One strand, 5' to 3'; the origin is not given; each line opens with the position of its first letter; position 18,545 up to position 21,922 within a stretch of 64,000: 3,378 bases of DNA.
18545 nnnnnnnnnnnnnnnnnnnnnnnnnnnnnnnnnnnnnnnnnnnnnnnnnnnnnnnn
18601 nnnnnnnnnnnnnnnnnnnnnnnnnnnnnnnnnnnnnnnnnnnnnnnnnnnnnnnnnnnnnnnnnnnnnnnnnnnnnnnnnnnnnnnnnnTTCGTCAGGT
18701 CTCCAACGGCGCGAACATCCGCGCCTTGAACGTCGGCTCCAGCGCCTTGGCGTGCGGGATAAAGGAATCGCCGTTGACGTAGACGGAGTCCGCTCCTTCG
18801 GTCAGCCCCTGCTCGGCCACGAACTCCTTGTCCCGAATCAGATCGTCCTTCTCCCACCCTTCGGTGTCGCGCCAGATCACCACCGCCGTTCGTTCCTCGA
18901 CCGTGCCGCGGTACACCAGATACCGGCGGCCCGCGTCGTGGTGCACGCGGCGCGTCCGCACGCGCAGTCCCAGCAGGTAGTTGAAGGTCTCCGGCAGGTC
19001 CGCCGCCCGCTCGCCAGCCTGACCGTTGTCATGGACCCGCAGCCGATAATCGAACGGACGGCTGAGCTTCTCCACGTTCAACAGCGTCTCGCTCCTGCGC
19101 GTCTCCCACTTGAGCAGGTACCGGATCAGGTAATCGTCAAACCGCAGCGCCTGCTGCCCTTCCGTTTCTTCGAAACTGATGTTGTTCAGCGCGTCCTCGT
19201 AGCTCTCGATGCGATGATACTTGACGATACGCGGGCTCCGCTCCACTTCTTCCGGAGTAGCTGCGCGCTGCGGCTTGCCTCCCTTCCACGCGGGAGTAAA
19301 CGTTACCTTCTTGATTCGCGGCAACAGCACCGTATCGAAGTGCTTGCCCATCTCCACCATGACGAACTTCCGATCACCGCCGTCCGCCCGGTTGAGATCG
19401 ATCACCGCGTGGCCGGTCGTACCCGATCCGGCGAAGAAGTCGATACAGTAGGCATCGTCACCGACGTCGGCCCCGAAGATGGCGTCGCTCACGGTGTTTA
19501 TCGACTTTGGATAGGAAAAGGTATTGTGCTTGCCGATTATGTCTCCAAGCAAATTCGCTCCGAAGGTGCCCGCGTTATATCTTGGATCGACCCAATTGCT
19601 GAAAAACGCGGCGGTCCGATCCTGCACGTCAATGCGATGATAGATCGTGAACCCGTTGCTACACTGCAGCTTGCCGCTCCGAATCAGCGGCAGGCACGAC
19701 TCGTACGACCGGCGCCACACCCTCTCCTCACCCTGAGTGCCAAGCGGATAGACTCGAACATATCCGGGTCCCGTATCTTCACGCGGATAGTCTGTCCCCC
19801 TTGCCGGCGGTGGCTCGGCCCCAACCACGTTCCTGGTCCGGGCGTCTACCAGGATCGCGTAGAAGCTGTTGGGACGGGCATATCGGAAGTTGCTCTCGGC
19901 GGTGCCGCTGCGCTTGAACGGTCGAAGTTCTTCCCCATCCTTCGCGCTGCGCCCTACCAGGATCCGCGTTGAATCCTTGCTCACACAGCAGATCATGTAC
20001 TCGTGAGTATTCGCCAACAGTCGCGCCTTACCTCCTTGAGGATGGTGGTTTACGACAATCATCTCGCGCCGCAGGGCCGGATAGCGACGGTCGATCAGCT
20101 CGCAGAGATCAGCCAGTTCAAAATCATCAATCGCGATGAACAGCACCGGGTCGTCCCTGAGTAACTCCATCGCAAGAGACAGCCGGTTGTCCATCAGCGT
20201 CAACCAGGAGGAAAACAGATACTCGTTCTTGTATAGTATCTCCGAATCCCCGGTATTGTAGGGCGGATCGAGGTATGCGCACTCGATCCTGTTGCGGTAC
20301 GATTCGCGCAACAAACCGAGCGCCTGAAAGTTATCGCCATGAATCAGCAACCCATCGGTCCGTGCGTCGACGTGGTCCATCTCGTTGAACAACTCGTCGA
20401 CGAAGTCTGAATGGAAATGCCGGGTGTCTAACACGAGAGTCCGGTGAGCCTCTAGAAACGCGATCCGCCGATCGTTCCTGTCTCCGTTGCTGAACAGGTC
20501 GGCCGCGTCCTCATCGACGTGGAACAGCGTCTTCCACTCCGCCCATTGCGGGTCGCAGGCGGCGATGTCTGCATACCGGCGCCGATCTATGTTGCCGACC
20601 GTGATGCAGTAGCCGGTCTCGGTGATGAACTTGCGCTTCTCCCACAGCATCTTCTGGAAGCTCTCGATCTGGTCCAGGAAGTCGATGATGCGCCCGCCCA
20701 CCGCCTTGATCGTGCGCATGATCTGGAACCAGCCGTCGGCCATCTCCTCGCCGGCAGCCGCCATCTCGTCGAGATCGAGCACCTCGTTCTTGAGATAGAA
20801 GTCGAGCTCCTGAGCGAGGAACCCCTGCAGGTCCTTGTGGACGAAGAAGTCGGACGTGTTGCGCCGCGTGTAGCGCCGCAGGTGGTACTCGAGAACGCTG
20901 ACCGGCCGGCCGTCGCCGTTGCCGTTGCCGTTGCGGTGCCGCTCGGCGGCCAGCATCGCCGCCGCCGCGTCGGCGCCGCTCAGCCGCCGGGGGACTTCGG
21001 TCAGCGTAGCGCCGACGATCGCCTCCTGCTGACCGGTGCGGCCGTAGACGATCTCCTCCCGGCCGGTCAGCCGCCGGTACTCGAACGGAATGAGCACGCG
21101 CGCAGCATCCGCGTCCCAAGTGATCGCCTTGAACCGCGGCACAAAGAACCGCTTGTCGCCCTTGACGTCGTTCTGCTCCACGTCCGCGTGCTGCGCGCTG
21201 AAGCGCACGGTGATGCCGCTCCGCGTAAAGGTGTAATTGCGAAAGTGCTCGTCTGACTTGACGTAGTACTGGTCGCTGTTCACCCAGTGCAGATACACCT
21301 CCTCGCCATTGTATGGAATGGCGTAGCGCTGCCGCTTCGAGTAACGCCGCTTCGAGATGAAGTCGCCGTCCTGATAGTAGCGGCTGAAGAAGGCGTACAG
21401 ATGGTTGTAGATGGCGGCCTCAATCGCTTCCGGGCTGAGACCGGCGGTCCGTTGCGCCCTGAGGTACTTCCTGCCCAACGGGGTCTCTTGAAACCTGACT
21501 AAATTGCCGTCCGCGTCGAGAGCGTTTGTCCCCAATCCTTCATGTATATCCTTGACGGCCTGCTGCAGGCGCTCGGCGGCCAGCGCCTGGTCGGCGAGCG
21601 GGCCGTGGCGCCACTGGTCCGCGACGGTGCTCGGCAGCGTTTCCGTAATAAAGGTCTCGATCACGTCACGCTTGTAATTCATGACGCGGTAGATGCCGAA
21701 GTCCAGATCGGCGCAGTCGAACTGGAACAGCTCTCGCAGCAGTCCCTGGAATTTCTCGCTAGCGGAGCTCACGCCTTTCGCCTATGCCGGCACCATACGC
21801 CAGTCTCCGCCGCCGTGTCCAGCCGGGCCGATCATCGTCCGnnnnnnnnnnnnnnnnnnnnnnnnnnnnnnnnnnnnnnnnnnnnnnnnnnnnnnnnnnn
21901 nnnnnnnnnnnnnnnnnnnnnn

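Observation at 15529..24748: Atypical Type III R-M locus: one Res plus two tandem 1000-aa Mod paralogs that differ only in the central target-recognition region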

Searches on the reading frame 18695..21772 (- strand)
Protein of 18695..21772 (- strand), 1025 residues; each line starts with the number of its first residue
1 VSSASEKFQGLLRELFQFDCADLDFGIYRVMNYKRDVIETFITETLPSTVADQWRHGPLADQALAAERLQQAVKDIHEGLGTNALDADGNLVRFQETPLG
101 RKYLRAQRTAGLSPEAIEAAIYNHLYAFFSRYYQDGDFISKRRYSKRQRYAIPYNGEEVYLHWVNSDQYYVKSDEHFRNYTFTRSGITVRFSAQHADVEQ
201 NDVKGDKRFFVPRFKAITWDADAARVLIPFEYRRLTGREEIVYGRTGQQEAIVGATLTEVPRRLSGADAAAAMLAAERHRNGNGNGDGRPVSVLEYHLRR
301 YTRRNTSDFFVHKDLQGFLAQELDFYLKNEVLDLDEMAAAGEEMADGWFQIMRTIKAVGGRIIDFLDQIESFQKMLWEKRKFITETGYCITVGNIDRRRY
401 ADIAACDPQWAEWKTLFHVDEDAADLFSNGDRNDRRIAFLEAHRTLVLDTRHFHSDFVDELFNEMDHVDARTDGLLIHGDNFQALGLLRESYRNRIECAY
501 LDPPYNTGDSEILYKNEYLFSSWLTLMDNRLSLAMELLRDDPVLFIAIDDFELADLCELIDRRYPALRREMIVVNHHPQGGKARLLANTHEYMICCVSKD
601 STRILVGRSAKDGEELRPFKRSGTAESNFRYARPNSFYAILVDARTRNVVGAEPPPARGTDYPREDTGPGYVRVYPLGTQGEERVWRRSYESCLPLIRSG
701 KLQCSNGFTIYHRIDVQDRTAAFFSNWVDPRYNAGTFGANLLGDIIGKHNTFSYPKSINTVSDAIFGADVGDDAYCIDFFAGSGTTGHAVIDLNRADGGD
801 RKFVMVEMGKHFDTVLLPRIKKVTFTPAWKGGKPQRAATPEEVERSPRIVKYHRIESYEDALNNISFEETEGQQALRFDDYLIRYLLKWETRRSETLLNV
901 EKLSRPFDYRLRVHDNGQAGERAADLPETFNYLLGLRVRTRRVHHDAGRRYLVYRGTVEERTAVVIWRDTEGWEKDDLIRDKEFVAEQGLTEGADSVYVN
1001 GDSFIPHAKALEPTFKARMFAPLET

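Call 6: search_protein_families(library=pfam, proteins=[window:18695-21772:-], max_evalue=0.01)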
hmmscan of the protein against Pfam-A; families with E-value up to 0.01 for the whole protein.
window:18695-21772:- (1025 aa): 1 family
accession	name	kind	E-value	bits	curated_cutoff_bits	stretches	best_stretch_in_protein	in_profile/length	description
PF01555.25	N6_N4_Mtase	-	3.1e-17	63.7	26.7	1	497-812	2-215/221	DNA methylase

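Call 7: search_protein_families(library=padloc, proteins=[window:18695-21772:-], max_evalue=0.01)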
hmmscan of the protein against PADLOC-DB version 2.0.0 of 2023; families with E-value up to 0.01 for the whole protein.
window:18695-21772:- (1025 aa): 20 families
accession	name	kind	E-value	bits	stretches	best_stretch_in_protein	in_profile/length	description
PDLC03646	MTase_III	-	1e-187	624.2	2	293-1009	297-1026/1057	Type III methyltransferase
PDLC03638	MTase_III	-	8.2e-68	227.5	3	294-611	206-523/816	Type III methyltransferase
PDLC03634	MTase_III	-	4.6e-47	159.2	2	520-812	170-448/621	Type III methyltransferase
PDLC03641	MTase_III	-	4.1e-38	129.4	2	515-811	176-449/657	Type III methyltransferase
PDLC03644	MTase_III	-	3.4e-37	126.4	1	464-824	29-397/542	Type III methyltransferase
PDLC03642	MTase_III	-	8.3e-34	115.1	2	471-604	80-223/528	Type III methyltransferase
PDLC03636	MTase_III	-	3.7e-32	109.8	2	458-620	29-194/575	Type III methyltransferase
PDLC03640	MTase_III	-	8.2e-32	108.3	3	718-824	340-447/654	Type III methyltransferase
PDLC03645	MTase_III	-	1.6e-30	103.8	2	476-700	142-383/709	Type III methyltransferase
PDLC03635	MTase_III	-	7.1e-28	95.7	1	468-600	212-351/708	Type III methyltransferase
PDLC03639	MTase_III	-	2.4e-27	93.5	2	459-584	73-204/639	Type III methyltransferase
PDLC03637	MTase_III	-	8.3e-22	75.5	2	472-564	120-227/513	Type III methyltransferase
PDLC03278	MTase_II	-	1.7e-12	45.4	2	483-595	8-118/390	Type II methyltransferase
PDLC03354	MTase_II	-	3.3e-09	34.3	1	474-564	61-170/425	Type II methyltransferase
PDLC03300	MTase_II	-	5.6e-08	30.2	1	766-820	228-276/302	Type II methyltransferase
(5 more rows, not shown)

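Call 8: search_protein_families(library=ncbifam, proteins=[window:18695-21772:-], max_evalue=0.01)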
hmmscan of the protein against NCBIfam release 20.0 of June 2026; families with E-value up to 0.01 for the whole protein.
window:18695-21772:- (1025 aa): 0 families

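Call 13: search_solved_structures(query=window:18695-21772:-, max_evalue=0.01)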
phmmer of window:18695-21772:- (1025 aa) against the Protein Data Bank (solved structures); distinct sequences matched with E-value up to 0.01: 3.
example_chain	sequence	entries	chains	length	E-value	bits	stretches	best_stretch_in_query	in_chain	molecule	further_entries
6k0w_B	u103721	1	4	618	1.7e-25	92.4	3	746-810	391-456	Adenine specific DNA methyltransferase (Mod)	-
7dsu_A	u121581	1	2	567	1.8e-20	75.8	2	672-808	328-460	Mbo45V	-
4zcf_A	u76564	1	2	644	4.1e-17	64.7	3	468-521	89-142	Restriction endonuclease EcoP15I, modification subunit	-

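Call 36: predict_structure(alignment_id=A1)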
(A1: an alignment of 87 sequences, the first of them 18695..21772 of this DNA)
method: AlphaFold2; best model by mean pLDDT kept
length: 1025 residues; sequences in the alignment: 87
mean_pLDDT: 66.3   pTM: 0.61
mean pLDDT of the five models: 66.3, 64.6, 64.6, 62.7, 60.6
residues with pLDDT >= 90: 198; 70-90: 387; 50-70: 129; < 50: 311
segments of 3 or more residues with pLDDT < 50: 18-26, 136-176, 198-206, 279-288, 307-309, 506-522, 573-590, 602-755, 859-900, 914-918
pLDDT, mean of each block of 10 residues (from residue 1): 72 65 46 65 80 73 78 86 80 84 78 77 87 52 31 29 40 50 81 61 51 89 89 83 79 89 85 74 42 79 56 73 83 67 72 86 75 62 90 95 96 92 82 93 95 93 91 91 85 87 52 31 64 85 74 68 69 39 27 68 39 25 24 24 23 24 23 22 26 35 25 22 21 25 25 47 72 81 83 87 85 87 90 85 93 73 42 34 37 36 74 51 85 93 91 94 95 92 96 95 91 80 60
secondary structure, 60 per line:
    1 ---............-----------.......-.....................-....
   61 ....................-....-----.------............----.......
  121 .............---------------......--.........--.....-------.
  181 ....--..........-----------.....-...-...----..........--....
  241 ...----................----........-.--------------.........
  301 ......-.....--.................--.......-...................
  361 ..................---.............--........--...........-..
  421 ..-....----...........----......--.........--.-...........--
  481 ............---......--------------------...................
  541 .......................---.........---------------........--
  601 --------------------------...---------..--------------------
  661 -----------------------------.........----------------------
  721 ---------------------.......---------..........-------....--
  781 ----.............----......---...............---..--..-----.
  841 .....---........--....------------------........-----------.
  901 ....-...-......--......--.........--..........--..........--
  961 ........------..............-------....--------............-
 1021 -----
elements in order (helices of 4 or more, strands of 3 or more residues): H4-15 H27-33 H35-55 H57-80 H98-109 H114-133 E149-154 E157-165 E168-172 E180-184 E187-196 E208-212 E218-220 E225-234 H237-243 H248-263 H268-275 H293-306 E308-312 H315-331 H334-340 H342-378 E382-391 H397-404 H407-417 H419-422 H424-427 H432-442 E447-449 H455-463 H468-471 E472-478 H481-492 E496-501 H522-537 E538-549 H550-563 E567-575 E591-598 H690-698 H742-748 H758-767 E775-778 H785-797 E802-807 H811-825 H840-845 E849-856 H859-862 H881-888 H900-904 E910-915 E918-923 H926-934 E937-946 E949-958 E961-968 H975-988 E996-999 E1008-1010 H1011-1019

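Call 85: search_solved_structures(query=A1, max_evalue=0.001, show_alignments=2)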
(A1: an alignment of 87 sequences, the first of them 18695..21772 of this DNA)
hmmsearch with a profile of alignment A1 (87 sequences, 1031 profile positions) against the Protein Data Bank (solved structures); distinct sequences matched with E-value up to 0.001: 9.
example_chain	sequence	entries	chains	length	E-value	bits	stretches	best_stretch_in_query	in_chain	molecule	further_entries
4zcf_A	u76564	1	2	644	2.7e-57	197.5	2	512-816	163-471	Restriction endonuclease EcoP15I, modification subunit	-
6k0w_B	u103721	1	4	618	2.6e-41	144.5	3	681-817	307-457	Adenine specific DNA methyltransferase (Mod)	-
7dsu_A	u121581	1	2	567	1.3e-28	102.5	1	465-815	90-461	Mbo45V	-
1g60_A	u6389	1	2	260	5.9e-07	30.8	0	482-603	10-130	Adenine-specific Methyltransferase MboIIA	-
1nw8_A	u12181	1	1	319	4.8e-06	27.8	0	484-601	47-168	MODIFICATION METHYLASE RSRI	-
1eg2_A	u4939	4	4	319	5.2e-06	27.7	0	484-601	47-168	MODIFICATION METHYLASE RSRI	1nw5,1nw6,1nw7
6pbd_A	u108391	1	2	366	7.4e-06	27.2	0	476-603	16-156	Modification methylase CcrMI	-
5hfj_A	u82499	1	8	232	0.00014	22.9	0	758-802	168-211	Adenine specific DNA methyltransferase (DpnA)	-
5hek_A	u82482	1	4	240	0.00016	22.7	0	758-802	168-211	Adenine specific DNA methyltransferase (DpnA)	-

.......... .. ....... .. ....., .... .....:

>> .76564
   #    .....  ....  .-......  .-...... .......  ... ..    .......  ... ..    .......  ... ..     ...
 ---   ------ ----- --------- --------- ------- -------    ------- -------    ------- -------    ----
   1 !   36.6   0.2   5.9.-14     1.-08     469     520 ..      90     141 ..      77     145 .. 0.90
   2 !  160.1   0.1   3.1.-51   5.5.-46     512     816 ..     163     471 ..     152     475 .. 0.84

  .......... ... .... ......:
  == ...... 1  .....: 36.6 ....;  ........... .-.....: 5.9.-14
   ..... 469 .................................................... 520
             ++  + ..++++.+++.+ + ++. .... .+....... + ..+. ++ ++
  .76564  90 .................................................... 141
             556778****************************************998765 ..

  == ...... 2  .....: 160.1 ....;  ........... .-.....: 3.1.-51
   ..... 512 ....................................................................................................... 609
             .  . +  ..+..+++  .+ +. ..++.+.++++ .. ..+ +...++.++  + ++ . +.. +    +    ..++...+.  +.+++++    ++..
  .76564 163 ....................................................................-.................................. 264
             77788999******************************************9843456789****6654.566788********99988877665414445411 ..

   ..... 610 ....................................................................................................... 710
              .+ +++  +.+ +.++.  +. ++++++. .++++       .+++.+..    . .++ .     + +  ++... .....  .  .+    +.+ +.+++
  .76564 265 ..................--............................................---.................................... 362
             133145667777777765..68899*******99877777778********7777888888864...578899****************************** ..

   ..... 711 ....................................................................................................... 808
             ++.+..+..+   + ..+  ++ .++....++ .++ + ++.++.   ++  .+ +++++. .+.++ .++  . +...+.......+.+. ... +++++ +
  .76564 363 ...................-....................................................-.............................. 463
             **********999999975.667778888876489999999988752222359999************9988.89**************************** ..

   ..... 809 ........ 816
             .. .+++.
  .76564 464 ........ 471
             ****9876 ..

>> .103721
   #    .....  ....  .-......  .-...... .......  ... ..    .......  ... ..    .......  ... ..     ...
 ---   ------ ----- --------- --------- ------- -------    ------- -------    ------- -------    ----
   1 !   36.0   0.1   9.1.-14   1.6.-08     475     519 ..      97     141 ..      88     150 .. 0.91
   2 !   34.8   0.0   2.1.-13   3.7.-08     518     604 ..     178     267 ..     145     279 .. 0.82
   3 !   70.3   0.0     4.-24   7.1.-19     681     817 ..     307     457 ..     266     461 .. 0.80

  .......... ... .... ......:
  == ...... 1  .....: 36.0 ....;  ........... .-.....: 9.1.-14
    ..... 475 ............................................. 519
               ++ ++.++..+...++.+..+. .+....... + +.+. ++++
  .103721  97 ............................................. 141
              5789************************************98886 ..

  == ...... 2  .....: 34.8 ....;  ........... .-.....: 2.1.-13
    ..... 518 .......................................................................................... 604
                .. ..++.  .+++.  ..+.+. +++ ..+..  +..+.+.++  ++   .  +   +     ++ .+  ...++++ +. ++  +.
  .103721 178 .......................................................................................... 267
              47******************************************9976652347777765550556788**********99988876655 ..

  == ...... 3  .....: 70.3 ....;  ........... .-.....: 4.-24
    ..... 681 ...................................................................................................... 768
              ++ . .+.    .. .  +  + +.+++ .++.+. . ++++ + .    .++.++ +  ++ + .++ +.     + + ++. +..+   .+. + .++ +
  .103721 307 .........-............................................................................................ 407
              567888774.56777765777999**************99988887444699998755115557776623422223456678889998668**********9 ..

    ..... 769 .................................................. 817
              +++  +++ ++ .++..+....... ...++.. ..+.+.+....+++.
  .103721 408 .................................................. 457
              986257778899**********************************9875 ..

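Call 88: search_protein_families(library=phrogs, proteins=[window:18695-21772:-], max_evalue=0.001)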
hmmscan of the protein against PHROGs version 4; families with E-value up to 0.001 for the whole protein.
window:18695-21772:- (1025 aa): 2 families
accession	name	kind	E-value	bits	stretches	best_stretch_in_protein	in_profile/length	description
phrog_67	-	other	1.1e-17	65.4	2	474-594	124-240/743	DNA methyltransferase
phrog_26713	-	other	2.7e-05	25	1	475-517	7-49/74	methyltransferase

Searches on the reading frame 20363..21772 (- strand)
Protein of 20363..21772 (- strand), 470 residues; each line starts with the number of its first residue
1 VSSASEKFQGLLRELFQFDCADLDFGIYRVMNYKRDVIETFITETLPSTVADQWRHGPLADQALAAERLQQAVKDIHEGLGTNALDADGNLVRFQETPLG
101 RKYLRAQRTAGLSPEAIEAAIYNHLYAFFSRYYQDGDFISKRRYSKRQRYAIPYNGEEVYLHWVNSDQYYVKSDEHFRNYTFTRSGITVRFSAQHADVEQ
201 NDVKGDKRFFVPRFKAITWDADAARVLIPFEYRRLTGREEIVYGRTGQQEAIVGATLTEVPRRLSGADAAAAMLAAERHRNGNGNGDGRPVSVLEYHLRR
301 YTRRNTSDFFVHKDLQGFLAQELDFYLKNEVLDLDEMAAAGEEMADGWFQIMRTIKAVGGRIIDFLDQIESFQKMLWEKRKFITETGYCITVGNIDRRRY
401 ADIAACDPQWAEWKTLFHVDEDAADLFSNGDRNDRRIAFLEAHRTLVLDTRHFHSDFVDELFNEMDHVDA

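Call 39: search_protein_families(library=pfam, proteins=[window:20363-21772:-], max_evalue=10)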
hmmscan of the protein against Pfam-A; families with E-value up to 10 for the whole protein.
window:20363-21772:- (470 aa): 1 family
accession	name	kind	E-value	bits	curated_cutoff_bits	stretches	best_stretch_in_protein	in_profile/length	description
PF10098.14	DUF2336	-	0.12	12.2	34.6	1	35-130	91-179/262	Uncharacterised protein conserved in bacteria (DUF2336)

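Call 59: search_protein_representatives(protein=window:20483-21772:-)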
Query: 430 residues. Proteins with E-value up to 0.001 (for the whole library): 2440; up to 1e-10: 1572; up to 1e-30: 846. The best 150 are listed.
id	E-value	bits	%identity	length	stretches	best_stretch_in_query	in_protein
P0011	6.3e-182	621.8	65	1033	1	1-430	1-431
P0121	5.6e-163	559.4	63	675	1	1-417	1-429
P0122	2.8e-161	553.8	59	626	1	3-428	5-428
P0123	1.1e-154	532.2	58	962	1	5-430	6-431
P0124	4.7e-153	526.7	59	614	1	1-422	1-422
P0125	3.2e-148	510.8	54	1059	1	4-427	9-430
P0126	1.5e-147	508.6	56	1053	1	6-428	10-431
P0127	7.4e-147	506.3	55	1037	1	2-430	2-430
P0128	2.7e-146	504.5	55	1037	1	1-429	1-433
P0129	4.9e-145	500.3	55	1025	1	5-428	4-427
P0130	1.5e-136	472.4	60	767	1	55-428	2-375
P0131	4.5e-136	470.8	56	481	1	3-420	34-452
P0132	1.0e-134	466.3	52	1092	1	3-428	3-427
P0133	1.2e-132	459.5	53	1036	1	1-425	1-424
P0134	1.5e-132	459.2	52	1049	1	2-430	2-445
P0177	1.8e-87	310.7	43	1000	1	5-420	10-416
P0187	1.8e-85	304.1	41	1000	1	5-428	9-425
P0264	1.1e-75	271.8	40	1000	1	5-421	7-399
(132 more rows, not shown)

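Call 64: search_solved_structures(query=A2, max_evalue=10)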
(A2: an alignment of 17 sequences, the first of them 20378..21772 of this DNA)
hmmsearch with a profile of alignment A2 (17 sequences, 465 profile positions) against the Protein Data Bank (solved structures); distinct sequences matched with E-value up to 10: 1.
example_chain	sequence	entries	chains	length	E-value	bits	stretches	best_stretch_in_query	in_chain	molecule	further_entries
8uzp_M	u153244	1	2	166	0.22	13.6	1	41-144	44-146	stem_mimetic_01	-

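Call 71: predict_structure(alignment_id=A2)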
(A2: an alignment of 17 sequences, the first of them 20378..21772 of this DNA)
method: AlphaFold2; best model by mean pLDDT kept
length: 465 residues; sequences in the alignment: 17
mean_pLDDT: 70.9   pTM: 0.48
mean pLDDT of the five models: 70.9, 69.9, 64.1, 62.0, 61.5
residues with pLDDT >= 90: 30; 70-90: 261; 50-70: 88; < 50: 86
segments of 3 or more residues with pLDDT < 50: 18-29, 134-173, 200-205, 279-288, 307-313, 382-387, 424-428
pLDDT, mean of each block of 10 residues (from residue 1): 75 60 44 68 82 74 78 88 82 86 79 74 81 45 31 33 37 60 87 69 56 91 92 85 80 90 88 76 46 83 56 64 76 62 69 85 77 58 52 83 89 71 52 83 78 85 73
secondary structure, 60 per line:
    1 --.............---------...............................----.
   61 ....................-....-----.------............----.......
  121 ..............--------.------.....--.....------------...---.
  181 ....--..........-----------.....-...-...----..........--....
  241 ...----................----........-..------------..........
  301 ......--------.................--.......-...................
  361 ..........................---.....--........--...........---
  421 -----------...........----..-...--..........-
elements in order: H3-15 H25-55 H60-80 H98-109 H114-134 E150-154 E157-161 E180-184 E187-196 E208-212 E218-220 E225-234 H237-243 H248-263 H268-275 H293-306 H315-331 H334-340 H342-386 H397-404 H407-417 H432-442 H455-464
